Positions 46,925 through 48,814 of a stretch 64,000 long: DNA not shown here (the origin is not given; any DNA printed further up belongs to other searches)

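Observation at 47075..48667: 530-aa protein made of six tandem LuxR/GerE HTH modules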

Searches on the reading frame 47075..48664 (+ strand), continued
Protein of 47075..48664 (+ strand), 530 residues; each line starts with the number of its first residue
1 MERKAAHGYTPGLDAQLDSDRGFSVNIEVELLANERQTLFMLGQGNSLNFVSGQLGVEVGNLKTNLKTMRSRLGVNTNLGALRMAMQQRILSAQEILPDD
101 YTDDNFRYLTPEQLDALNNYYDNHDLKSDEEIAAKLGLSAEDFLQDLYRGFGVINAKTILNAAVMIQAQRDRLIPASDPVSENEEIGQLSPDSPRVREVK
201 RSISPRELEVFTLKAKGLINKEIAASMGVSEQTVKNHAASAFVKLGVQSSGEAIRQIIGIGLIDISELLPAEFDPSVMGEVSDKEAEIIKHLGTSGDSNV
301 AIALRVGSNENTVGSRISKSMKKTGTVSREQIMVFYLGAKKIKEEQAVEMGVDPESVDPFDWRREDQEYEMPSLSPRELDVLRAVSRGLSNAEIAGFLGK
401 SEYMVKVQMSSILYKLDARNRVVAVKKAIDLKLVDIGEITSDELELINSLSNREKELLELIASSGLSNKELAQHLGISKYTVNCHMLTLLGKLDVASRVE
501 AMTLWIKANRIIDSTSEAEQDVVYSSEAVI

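Call 43: predict_structure(alignment_id=A2)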
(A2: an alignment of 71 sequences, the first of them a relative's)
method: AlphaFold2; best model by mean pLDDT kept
length: 530 residues; sequences in the alignment: 71
mean_pLDDT: 79.5   pTM: 0.56
mean pLDDT of the five models: 79.5, 77.2, 77.2, 77.1, 76.9
residues with pLDDT >= 90: 303; 70-90: 63; 50-70: 70; < 50: 94
segments of 3 or more residues with pLDDT < 50: 1-60, 93-108, 150-154, 172-181
pLDDT, mean of each block of 10 residues (from residue 1): 39 33 34 39 35 36 72 78 70 44 48 62 57 68 62 53 58 45 66 88 97 98 98 98 96 96 97 95 96 95 95 97 97 98 96 95 64 91 98 98 97 93 97 95 97 98 96 97 98 98 97 90 77
secondary structure, 60 per line:
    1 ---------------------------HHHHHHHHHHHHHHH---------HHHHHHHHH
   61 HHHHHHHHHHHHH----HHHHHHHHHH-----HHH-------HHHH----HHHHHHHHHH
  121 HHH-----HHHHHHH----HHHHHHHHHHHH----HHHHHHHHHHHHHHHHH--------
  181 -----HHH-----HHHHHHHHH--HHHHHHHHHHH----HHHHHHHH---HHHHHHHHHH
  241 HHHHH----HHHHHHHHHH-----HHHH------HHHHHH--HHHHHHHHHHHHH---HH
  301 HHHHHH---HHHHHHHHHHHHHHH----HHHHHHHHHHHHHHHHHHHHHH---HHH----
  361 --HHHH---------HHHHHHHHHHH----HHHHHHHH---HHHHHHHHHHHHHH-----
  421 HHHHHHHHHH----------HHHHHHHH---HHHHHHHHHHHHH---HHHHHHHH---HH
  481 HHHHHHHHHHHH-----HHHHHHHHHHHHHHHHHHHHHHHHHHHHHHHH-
elements in order: H28-42 H52-73 H78-87 H103-106 H111-123 H129-135 H140-151 H156-172 H194-202 H205-215 H220-227 H231-245 H250-259 H265-268 H275-280 H283-295 H299-306 H310-324 H329-350 H363-366 H376-386 H391-398 H402-415 H421-430 H441-448 H452-464 H468-475 H479-492 H498-529
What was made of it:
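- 47909..48103 (+): M4 (res 279-343). B-type module, basic (pI 9.7), with Gly at the NarL Lys188 position. Its helix 4 runs on into the following linker. Helix H329-350 in call 43.
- On LuxR/GerE-type HTH domain (Pfam PF00196): M1 and M2 show four helices but at low pLDDT (call 43).
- On (A-B)n tandem GerE di-module arrays (a sub-family defined in this session; no curated family exists): Connectors are modelled at pLDDT 93-98, and the only dip lies in a B-to-A linker (call 43).
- AF2 with a 71-sequence alignment gives pLDDT 95-98 across residues 190-520, connectors included, with one dip to 64 at 361-370. pTM is 0.56 although 190 residues are unmodelled (call 43).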

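Call 46: fold_search(model_id=the predicted structure, library=pdb)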
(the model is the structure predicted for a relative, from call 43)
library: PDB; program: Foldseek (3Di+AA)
matches with E <= 10: 610; with E <= 0.001: 0
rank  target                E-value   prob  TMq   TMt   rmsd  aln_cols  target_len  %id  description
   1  4yn8                  1.2e-02  1.00  0.12  0.30  13.8       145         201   21  Crystal Structure of Response Regulator ChrA in Heme-Sensing Two Component System (released 2015-08-19)
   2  3qp6                  1.6e-02  1.00  0.11  0.23   4.6        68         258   37  Crystal structure of CviR (Chromobacterium violaceum 12472) bound to C6-HSL (released 2011-03-30)
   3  9a50_A                1.7e-02  0.91  0.09  0.19  25.6       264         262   18  Integrative model of RPSB-RPOC by crosslinking MS and deep learning (released 2024-09-18)
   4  7x1k_A                2.0e-02  1.00  0.12  0.86   0.8        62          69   40  Crystal structure of the flagellar expression regulator DegU from Listeria monocytogenes (released 2022-08-10)
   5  7x1k_B                2.1e-02  1.00  0.12  0.89   0.7        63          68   40  Crystal structure of the flagellar expression regulator DegU from Listeria monocytogenes (released 2022-08-10)
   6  3kln_B                3.3e-02  1.00  0.12  0.27  11.7       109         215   27  Vibrio cholerae VpsT (released 2010-02-09)
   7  3p7n_A                3.6e-02  1.00  0.12  0.32   2.2        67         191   45  Crystal structure of light activated transcription factor El222 from Erythrobacter litoralis (released 2011-05-25)
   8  4gvp_A                3.8e-02  1.00  0.13  0.32   7.9        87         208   34  Crystal Structure of the Response Regulator Protein VraR from Staphylococcus aureus (released 2013-05-08)
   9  6v7w_B                3.9e-02  1.00  0.13  0.29  10.1       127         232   18  Crystal structure of LasR-Aqs1 complex from Pseudomonas aeruginosa (released 2020-12-16)
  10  4wu4_A                4.7e-02  1.00  0.12  0.86   1.1        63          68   38  Crystal structure of E. faecalis DNA binding domain LiaRD191N complexed with 22bp DNA (released 2015-05-06)
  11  1yio                  4.7e-02  1.00  0.12  0.31   9.0       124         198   22  Crystallographic structure of response regulator StyR from Pseudomonas fluorescens (released 2005-09-27)
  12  8x6g_H                4.7e-02  0.82  0.09  0.20  23.2       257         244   16  Cryo-EM structure of Staphylococcus aureus sigB-dependent RNAP-promoter open complex (released 2024-06-05)
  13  4wsz_A                5.3e-02  1.00  0.10  0.82   0.7        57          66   47  Crystal structure of the DNA binding domains of wild type LiaR from E. faecalis (released 2015-05-06)
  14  5hev_C                5.3e-02  1.00  0.13  0.31  16.5       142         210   22  Crystal Structure of the beryllofluoride-activated LiaR from Enterococcus faecium (released 2016-11-16)
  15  4zmr_A                5.8e-02  1.00  0.14  0.32   9.4       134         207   22  Structural characterization of the full-length response regulator spr1814 in complex with a phosphate analogue reveals (released 2016-04-27)
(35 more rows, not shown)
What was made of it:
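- On LuxR/GerE-type HTH domain (Pfam PF00196): Foldseek: 0.7-1.1 A to DegU and LiaR (call 46).
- Foldseek gives 0.7-1.1 A to the DegU and LiaR DNA-binding domains (call 46).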

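Call 48: search_solved_structures(query=window:47075-48664:+, max_evalue=0.00001, show_alignments=2)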
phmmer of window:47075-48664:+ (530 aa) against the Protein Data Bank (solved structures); distinct sequences matched with E-value up to 0.00001: 11.
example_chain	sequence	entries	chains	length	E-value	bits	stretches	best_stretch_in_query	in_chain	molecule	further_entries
8a5r_AAA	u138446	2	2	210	1e-10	44.5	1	194-261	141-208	Light-activated DNA-binding protein EL222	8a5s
3p7n_A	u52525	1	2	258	2e-10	43.5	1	194-261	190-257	Sensor histidine kinase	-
4ldz_A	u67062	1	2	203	2.3e-08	36.7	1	419-503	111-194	Transcriptional regulatory protein DesR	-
1fse_A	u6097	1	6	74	5e-08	35.6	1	200-264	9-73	GERE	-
8u3b_G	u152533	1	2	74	8.3e-08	34.9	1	447-512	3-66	Nitrate/nitrite response regulator protein NarL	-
1je8_A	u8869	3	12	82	8.7e-08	34.8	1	447-511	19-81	Nitrate/Nitrite Response Regulator Protein NARL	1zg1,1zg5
1a04_A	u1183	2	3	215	4.4e-07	32.5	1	445-511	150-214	NITRATE/NITRITE RESPONSE REGULATOR PROTEIN NARL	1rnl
4wt0_B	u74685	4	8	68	1.3e-06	31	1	448-502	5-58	Response regulator receiver domain protein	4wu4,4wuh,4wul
6jqs_A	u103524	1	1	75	1.3e-06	30.9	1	202-264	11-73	DNA-binding response regulator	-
4wsz_A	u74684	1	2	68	1.8e-06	30.5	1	448-502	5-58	Response regulator receiver domain protein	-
1yio_A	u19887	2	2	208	6.5e-06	28.7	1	439-499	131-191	response regulatory protein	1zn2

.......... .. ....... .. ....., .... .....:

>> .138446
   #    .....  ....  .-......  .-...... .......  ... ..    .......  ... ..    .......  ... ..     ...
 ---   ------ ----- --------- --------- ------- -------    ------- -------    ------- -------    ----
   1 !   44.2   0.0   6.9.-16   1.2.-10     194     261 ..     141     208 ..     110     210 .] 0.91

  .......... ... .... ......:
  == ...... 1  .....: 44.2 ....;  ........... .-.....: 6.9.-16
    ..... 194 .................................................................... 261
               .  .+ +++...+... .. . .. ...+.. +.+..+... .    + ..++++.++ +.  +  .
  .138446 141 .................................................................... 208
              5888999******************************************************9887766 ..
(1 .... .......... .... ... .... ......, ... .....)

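Call 51: find_encoding_contigs(protein=P0014, flank=6000, max_places=3)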
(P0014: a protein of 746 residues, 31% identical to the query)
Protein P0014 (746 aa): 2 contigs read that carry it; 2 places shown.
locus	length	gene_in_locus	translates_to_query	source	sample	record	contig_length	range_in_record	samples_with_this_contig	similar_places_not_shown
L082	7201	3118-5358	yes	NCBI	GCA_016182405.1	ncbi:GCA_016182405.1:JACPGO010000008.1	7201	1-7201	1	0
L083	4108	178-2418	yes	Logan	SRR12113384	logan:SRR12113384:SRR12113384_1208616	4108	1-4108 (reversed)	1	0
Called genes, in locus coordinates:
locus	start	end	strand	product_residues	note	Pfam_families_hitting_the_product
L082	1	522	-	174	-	PF21338:Top1B_N_bact, PF01028:Topoisom_I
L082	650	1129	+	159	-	PF00254:FKBP_C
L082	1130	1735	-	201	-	PF13482:RNase_H_2, PF10108:DNA_pol_B_exo2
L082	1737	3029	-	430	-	PF00486:Trans_reg_C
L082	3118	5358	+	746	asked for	PF04545:Sigma70_r4 (faint), PF08281:Sigma70_r4_2 (faint), PF13412:HTH_24 (faint), PF01978:TrmB (faint), PF04967:HTH_10 (faint), PF07022:Phage_CI_repr (faint), PF08279:HTH_11 (faint), PF00196:GerE, +4 more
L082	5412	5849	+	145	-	PF01161:PBP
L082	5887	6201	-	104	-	-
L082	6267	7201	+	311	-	PF17854:FtsK_alpha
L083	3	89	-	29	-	?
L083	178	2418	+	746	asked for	PF04545:Sigma70_r4 (faint), PF08281:Sigma70_r4_2 (faint), PF13412:HTH_24 (faint), PF01978:TrmB (faint), PF04967:HTH_10 (faint), PF07022:Phage_CI_repr (faint), PF08279:HTH_11 (faint), PF00196:GerE, +4 more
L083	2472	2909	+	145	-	PF01161:PBP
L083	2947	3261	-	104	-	-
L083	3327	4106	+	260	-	?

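Call 52: find_encoding_contigs(protein=P0018, flank=6000, max_places=3)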
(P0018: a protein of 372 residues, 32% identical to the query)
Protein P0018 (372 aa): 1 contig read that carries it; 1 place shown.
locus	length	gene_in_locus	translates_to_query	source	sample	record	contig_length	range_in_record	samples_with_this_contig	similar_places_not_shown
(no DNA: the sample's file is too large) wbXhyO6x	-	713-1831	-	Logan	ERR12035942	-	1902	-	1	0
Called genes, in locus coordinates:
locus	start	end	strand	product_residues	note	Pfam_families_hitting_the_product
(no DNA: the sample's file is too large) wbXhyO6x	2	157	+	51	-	?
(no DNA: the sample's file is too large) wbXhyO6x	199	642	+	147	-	PF01161:PBP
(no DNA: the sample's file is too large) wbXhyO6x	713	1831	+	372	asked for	PF04545:Sigma70_r4 (faint), PF08281:Sigma70_r4_2 (faint), PF13384:HTH_23 (faint), PF13936:HTH_38 (faint), PF00196:GerE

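Call 55: find_encoding_contigs(protein=P0077, flank=5000, max_places=2)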
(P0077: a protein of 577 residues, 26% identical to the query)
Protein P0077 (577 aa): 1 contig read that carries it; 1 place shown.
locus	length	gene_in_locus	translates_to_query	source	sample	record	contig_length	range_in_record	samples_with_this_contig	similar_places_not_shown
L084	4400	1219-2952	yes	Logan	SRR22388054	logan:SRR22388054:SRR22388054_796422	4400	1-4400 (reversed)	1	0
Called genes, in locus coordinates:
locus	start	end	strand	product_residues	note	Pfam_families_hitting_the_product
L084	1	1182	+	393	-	?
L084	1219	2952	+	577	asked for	PF08281:Sigma70_r4_2 (faint), PF00196:GerE (faint), PF26355:HTH_VMAP-M9 (faint)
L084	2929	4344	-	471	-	PF00133:tRNA-synt_1, PF01406:tRNA-synt_1e (faint), PF01921:tRNA-synt_1f (faint), PF09334:tRNA-synt_1g, PF00133:tRNA-synt_1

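Call 56: find_encoding_contigs(protein=P0151, flank=5000, max_places=2)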
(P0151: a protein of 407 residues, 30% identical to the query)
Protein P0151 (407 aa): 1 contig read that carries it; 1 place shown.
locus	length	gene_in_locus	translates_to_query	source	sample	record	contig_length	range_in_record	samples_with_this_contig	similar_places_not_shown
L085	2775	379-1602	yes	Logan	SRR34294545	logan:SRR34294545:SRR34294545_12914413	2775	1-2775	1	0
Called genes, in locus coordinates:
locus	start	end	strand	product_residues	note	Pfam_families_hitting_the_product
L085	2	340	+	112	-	?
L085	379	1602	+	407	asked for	-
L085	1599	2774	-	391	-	?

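Call 57: find_encoding_contigs(protein=P0053, flank=5000, max_places=2)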
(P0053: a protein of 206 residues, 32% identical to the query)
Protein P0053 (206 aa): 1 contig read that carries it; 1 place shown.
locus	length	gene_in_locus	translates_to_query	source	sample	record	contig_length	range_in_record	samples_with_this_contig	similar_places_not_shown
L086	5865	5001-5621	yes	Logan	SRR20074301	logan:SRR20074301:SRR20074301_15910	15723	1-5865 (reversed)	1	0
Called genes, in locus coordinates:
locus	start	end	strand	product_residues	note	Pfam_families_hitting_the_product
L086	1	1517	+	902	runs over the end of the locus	PF04313:HSDR_N (faint), PF02384:N6_Mtase, PF01170:UPF0020 (faint), PF20473:MmeI_Mtase, PF07669:Eco57I, PF12950:TaqI_C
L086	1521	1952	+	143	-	-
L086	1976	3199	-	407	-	PF00438:S-AdoMet_synt_N, PF02772:S-AdoMet_synt_M, PF02773:S-AdoMet_synt_C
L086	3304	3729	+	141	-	-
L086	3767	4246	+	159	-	-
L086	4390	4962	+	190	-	PF12705:PDDEXK_1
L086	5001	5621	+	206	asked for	PF00196:GerE, PF07638:Sigma70_ECF (faint), PF13384:HTH_23 (faint), PF13518:HTH_28 (faint), PF04545:Sigma70_r4 (weak), PF08281:Sigma70_r4_2 (weak), PF00196:GerE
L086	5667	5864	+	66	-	?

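Call 58: find_encoding_contigs(protein=P0097, flank=5000, max_places=2)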
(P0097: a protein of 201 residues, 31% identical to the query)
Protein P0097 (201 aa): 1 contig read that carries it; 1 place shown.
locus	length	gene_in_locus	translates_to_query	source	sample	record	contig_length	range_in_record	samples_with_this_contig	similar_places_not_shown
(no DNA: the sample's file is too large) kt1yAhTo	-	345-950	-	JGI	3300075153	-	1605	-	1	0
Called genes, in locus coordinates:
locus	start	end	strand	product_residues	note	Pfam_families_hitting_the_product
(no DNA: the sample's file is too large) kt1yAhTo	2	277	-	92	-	?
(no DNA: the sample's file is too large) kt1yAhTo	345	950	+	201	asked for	PF08281:Sigma70_r4_2 (faint), PF04545:Sigma70_r4 (faint), PF00196:GerE (weak)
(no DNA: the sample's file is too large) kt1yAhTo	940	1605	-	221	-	?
